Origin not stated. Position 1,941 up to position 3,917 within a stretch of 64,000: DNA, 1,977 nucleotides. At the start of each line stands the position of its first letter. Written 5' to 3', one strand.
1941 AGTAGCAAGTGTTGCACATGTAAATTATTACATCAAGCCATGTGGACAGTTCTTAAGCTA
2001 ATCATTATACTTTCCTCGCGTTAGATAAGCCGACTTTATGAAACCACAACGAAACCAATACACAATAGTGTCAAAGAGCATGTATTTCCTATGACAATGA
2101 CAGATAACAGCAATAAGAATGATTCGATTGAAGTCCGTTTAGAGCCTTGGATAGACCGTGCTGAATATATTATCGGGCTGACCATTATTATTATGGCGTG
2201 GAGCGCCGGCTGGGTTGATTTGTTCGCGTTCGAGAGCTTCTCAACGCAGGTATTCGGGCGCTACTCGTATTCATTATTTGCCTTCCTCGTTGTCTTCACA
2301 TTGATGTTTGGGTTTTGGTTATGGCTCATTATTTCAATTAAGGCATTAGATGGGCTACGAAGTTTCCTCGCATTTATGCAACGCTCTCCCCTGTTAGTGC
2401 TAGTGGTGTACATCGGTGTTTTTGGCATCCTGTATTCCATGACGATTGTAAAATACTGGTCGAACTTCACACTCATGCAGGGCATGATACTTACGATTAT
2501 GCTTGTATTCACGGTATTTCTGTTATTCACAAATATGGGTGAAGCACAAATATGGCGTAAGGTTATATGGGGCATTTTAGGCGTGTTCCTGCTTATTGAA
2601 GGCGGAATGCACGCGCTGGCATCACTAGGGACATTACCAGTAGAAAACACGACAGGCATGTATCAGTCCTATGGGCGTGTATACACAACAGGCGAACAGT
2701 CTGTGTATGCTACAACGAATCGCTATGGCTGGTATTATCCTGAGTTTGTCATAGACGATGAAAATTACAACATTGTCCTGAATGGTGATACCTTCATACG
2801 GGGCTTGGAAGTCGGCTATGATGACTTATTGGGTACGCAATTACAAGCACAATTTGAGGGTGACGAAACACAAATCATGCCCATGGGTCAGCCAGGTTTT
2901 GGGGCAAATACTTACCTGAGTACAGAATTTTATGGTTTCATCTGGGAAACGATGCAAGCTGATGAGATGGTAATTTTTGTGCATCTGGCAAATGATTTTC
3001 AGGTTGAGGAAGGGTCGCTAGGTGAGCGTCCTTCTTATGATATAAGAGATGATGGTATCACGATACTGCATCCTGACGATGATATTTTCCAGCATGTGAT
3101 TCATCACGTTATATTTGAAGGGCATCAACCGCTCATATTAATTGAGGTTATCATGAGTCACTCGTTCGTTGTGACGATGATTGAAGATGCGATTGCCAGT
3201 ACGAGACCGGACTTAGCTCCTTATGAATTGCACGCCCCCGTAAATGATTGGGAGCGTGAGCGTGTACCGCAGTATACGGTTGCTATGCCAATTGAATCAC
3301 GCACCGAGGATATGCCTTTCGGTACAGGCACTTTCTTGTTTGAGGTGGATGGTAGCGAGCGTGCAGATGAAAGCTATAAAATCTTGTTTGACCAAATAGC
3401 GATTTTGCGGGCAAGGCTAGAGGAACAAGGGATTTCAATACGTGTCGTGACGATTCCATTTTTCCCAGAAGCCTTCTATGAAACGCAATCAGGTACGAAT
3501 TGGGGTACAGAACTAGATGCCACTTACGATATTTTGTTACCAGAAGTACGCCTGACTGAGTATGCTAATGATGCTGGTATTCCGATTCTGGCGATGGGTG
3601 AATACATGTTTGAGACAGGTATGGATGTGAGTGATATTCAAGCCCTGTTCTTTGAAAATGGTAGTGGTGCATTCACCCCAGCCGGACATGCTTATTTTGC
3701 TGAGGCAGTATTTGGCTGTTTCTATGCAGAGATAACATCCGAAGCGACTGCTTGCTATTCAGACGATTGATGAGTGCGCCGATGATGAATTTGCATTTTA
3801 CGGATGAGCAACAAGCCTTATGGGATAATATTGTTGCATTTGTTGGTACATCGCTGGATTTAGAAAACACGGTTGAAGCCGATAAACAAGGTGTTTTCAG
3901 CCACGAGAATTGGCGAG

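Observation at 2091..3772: Unknown polytopic membrane protein translationally coupled to the first NRPS-cluster enzyme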

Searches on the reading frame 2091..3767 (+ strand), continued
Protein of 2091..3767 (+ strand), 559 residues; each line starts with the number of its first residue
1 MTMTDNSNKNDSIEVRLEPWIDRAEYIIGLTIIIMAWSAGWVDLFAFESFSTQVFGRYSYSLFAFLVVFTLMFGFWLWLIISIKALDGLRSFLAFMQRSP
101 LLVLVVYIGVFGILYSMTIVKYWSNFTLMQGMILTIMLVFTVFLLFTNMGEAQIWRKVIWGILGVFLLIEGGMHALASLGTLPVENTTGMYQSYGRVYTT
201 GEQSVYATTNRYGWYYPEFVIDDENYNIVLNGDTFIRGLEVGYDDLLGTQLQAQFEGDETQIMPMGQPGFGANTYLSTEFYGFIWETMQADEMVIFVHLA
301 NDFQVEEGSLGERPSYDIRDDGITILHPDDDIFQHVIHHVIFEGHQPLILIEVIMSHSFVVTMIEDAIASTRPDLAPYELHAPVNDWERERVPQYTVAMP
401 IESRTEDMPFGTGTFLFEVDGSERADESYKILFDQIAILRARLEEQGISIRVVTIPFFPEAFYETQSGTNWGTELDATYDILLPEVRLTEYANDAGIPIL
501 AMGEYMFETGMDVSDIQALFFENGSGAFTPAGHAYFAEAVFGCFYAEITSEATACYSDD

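Call 70: find_encoding_contigs(protein=P0135, flank=8000, max_places=1)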
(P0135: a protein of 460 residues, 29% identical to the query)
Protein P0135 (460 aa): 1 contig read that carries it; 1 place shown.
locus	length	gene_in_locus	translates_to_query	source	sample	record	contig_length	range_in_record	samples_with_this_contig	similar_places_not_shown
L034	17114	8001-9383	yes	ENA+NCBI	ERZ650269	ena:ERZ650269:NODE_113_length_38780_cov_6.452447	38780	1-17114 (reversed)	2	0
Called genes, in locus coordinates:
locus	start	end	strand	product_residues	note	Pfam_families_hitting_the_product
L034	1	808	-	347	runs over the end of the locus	PF21212:Dimerisation2-like_dom, PF00891:Methyltransf_2, PF13489:Methyltransf_23, PF08242:Methyltransf_12 (weak)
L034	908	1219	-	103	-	-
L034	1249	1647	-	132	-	-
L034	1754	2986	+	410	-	PF03349:Toluene_X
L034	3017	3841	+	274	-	PF13489:Methyltransf_23, PF01209:Ubie_methyltran, PF05175:MTS (faint), PF13847:Methyltransf_31, PF08241:Methyltransf_11, PF08242:Methyltransf_12, PF13649:Methyltransf_25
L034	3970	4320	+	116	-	-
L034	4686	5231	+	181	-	-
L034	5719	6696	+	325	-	-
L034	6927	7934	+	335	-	PF04055:Radical_SAM, PF13186:SPASM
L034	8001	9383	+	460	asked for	-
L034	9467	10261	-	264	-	PF13827:DUF4189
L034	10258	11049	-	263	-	PF13560:HTH_31 (weak), PF14394:DUF4423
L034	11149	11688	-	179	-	-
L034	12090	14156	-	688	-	PF10136:SpecificRecomb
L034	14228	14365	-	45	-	-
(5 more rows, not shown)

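Call 71: find_encoding_contigs(protein=P0285, flank=8000, max_places=1)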
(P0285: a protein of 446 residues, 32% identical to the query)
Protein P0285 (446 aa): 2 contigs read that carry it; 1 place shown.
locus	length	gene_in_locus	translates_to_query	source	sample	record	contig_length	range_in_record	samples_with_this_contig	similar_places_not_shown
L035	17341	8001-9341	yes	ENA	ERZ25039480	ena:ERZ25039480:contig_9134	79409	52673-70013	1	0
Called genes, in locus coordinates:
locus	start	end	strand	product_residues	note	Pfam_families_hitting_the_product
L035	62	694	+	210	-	-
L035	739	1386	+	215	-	PF00571:CBS, PF03471:CorC_HlyC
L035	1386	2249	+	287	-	-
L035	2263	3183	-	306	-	PF04240:Caroten_synth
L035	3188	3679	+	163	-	-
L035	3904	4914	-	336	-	PF01699:Na_Ca_ex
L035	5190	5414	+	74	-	PF09957:VapB_antitoxin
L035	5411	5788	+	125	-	PF01850:PIN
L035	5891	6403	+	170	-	PF22522:DUF6998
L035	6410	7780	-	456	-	PF00072:Response_reg, PF00158:Sigma54_activat, PF14532:Sigma54_activ_2, PF07728:AAA_5 (weak), PF25601:AAA_lid_14, PF02954:HTH_8, PF18024:HTH_50 (weak)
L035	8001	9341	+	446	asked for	-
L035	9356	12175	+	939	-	PF02543:Carbam_trans_N, PF16861:Carbam_trans_C, PF05175:MTS (faint), PF13489:Methyltransf_23, PF08241:Methyltransf_11, PF08242:Methyltransf_12, PF13649:Methyltransf_25, PF13847:Methyltransf_31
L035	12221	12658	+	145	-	-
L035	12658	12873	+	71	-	PF19451:DUF5989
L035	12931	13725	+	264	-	PF13489:Methyltransf_23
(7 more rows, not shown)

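Call 81: search_protein_families(library=pfam, alignment_id=A4, max_evalue=0.01)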
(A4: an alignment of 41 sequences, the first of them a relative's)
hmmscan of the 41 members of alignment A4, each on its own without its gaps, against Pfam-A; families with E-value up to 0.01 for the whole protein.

A. member 1, P0069 (465 aa): 1 family
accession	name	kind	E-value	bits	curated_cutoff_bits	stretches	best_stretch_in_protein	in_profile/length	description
PF00657.28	Lipase_GDSL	-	0.0024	18.5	23.6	0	145-451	1-207/208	GDSL-like Lipase/Acylhydrolase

B. families by the number of members that match (of 41 scanned): 6 families
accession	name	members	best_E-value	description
PF13472.12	Lipase_GDSL_2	12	1.1e-06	GDSL-like Lipase/Acylhydrolase family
PF00657.28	Lipase_GDSL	7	2e-06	GDSL-like Lipase/Acylhydrolase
PF19040.6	SGNH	2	5.9e-07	SGNH domain (fused to AT3 domains)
PF03779.20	SPW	1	0.0028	SPW repeat domain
PF06099.16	Phenol_hyd_sub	1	0.0039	Phenol hydroxylase subunit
PF09723.15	Zn_ribbon_8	1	0.009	Zinc ribbon domain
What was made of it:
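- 2658..3725 (+): Extracytoplasmic SGNH-fold domain (residues ~190-545) with a ~120-residue insertion after block III. Short-clade relatives hit Pfam Lipase_GDSL_2, Lipase_GDSL and SGNH at down to E 1e-6 (call 81).
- On SGNH/GDSL hydrolase superfamily: Homologous short-clade proteins hit PF13472 (12/41, best 1.1e-6), PF00657 (7/41) and PF19040 (2/41) (call 81).
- Closest known: AT3-SGNH fused O-acyltransferases. Same: Two short-clade relatives hit Pfam PF19040 'SGNH domain fused to AT3' (call 81).
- Short-clade relatives hit Pfam GDSL/SGNH models (call 81).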

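Call 85: search_protein_families(library=pfam, proteins=[L017:11664-13421:+, L018:11649-13265:+, L017:13532-14596:+, L028:11612-12556:+, L016:2320-4092:+, L002:14394-15134:+, L004:7993-9264:+], max_evalue=0.001)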
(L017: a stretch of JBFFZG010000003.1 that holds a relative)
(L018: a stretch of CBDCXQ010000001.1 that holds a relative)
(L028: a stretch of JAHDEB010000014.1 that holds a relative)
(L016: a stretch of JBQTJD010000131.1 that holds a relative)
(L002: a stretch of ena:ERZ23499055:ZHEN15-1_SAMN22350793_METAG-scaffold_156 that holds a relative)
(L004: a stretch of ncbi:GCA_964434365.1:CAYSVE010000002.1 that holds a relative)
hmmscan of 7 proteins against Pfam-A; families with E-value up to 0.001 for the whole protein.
L017:11664-13421:+ (586 aa): 0 families

L018:11649-13265:+ (539 aa): 0 families

L017:13532-14596:+ (355 aa): 1 family
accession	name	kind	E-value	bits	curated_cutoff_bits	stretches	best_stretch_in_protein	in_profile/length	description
PF02423.21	OCD_Mu_crystall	-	6.6e-57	193.3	24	1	15-323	8-312/314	Ornithine cyclodeaminase/mu-crystallin family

L028:11612-12556:+ (315 aa): 1 family
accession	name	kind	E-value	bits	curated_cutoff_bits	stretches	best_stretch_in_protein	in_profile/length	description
PF05721.19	PhyH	-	1.6e-10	42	22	1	86-253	39-211/213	Phytanoyl-CoA dioxygenase (PhyH)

L016:2320-4092:+ (591 aa): 2 families
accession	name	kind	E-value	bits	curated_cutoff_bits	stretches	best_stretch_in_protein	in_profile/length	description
PF03824.22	NicO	-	3.9e-16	59.7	27.7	2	412-584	119-280/287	High-affinity nickel-transport protein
PF13386.12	DsbD_2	-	1.7e-05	25.3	24.9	1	485-553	116-184/199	Cytochrome C biogenesis protein transmembrane region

L002:14394-15134:+ (247 aa): 0 families

L004:7993-9264:+ (424 aa): 1 family
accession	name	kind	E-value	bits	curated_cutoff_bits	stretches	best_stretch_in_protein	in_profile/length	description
PF00953.26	Glycos_transf_4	-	1.8e-35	122.7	27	1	77-229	2-159/160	Glycosyl transferase family 4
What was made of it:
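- In L016 the gene lies between HupE and a NicO-family nickel transporter (call 85). An ornithine cyclodeaminase gene (a proline supply) lies in L017 and L018 (call 85).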

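Call 88: list_cluster_members(proteins=[P0001])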
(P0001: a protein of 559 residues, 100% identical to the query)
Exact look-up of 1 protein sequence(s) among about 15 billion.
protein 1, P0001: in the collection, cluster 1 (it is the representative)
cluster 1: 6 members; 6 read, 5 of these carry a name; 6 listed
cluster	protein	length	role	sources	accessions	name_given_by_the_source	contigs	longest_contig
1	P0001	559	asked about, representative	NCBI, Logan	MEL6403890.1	MAG: hypothetical protein AAFR81_05975 [Chloroflexota bacterium]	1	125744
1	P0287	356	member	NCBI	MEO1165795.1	MAG: hypothetical protein AAFV98_18565, partial [Chloroflexota bacterium]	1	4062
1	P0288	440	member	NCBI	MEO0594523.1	MAG: hypothetical protein AAF126_00260, partial [Chloroflexota bacterium]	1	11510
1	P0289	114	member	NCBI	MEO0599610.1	MAG: hypothetical protein AAF126_26095, partial [Chloroflexota bacterium]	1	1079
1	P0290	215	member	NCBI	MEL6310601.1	MAG: hypothetical protein AAFQ52_20865 [Chloroflexota bacterium]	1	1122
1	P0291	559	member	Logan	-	-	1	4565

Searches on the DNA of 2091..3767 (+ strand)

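Call 74: search_rna_families(sources=[L002, L011, L017, L021, L024, L025], threshold=gathering)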
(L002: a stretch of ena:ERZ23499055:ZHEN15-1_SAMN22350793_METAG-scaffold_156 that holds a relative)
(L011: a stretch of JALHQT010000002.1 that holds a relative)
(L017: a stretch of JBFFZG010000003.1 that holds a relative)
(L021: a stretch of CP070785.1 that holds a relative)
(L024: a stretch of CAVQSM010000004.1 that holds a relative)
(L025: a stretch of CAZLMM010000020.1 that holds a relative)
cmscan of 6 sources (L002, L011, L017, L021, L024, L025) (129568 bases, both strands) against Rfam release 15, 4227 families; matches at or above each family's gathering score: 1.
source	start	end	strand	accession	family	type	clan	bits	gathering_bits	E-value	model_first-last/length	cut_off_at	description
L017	6395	6502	+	RF00162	SAM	Cis-reg; riboswitch;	CL00012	87.2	44.4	5.3e-19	1-108/108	no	SAM riboswitch aptamer (S box leader)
